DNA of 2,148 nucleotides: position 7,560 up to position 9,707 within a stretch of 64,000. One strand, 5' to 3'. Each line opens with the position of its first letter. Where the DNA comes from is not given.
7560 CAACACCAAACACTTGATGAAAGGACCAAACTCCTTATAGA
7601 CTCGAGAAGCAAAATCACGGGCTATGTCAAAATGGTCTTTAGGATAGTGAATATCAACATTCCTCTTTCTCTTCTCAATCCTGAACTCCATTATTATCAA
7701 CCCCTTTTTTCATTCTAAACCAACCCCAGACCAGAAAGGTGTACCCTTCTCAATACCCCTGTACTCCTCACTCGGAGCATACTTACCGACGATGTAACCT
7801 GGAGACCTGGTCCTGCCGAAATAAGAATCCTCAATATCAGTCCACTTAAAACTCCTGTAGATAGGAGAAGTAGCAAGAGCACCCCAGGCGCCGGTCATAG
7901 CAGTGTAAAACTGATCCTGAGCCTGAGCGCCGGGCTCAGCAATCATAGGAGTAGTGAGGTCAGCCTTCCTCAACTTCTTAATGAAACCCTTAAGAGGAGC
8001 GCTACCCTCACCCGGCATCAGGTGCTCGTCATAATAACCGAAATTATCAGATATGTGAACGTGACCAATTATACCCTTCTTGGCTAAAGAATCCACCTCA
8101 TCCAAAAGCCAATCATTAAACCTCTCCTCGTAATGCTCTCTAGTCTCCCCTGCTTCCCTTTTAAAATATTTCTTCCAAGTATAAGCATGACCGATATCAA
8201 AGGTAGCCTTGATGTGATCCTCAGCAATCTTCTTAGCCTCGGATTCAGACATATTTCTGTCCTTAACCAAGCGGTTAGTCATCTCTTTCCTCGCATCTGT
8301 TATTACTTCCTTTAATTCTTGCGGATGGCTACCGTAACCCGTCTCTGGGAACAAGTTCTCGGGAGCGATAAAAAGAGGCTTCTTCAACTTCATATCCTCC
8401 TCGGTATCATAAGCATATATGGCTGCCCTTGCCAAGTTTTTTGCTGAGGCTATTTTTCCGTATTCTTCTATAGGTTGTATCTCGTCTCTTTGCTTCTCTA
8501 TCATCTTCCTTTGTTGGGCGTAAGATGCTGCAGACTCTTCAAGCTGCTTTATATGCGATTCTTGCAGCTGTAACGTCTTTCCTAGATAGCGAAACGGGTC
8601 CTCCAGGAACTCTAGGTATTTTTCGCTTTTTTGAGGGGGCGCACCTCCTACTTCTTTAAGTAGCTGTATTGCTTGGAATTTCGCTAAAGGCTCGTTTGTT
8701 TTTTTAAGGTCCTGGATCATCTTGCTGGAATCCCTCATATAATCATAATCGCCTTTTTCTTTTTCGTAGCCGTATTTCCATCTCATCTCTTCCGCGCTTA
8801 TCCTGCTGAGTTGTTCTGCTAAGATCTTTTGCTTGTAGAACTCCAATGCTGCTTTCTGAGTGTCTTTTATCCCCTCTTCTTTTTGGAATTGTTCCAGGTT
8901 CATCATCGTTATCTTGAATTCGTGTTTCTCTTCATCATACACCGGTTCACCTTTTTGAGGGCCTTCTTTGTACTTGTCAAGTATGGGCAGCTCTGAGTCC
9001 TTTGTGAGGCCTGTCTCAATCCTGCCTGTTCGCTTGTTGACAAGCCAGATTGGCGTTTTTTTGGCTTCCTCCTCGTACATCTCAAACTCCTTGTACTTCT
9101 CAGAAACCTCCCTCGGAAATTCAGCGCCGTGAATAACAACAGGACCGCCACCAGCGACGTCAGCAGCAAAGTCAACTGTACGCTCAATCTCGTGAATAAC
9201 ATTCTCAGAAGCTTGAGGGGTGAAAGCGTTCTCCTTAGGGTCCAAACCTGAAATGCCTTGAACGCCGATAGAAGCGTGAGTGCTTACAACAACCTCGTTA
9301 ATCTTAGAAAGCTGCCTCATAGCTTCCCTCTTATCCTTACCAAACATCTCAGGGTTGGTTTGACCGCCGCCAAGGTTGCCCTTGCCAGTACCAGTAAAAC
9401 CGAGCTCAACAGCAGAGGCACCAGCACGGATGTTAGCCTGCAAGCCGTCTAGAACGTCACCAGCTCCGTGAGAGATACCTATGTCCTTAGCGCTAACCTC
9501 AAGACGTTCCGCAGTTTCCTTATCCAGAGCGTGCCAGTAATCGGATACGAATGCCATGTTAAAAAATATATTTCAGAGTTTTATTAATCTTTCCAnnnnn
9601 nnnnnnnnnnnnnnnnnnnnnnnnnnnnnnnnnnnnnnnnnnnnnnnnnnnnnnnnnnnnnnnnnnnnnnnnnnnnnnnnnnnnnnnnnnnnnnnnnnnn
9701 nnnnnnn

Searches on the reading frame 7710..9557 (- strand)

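Call 83: search_protein_families(library=pfam, max_evalue=0.0001, proteins=[window:7710-9557:-])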
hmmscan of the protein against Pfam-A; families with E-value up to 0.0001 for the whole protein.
window:7710-9557:- (615 aa): 1 family
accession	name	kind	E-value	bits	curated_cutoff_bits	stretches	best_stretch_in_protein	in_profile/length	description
PF01261.30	AP_endonuc_2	-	3.5e-14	53.6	31.1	1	442-542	146-229/249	Xylose isomerase-like TIM barrel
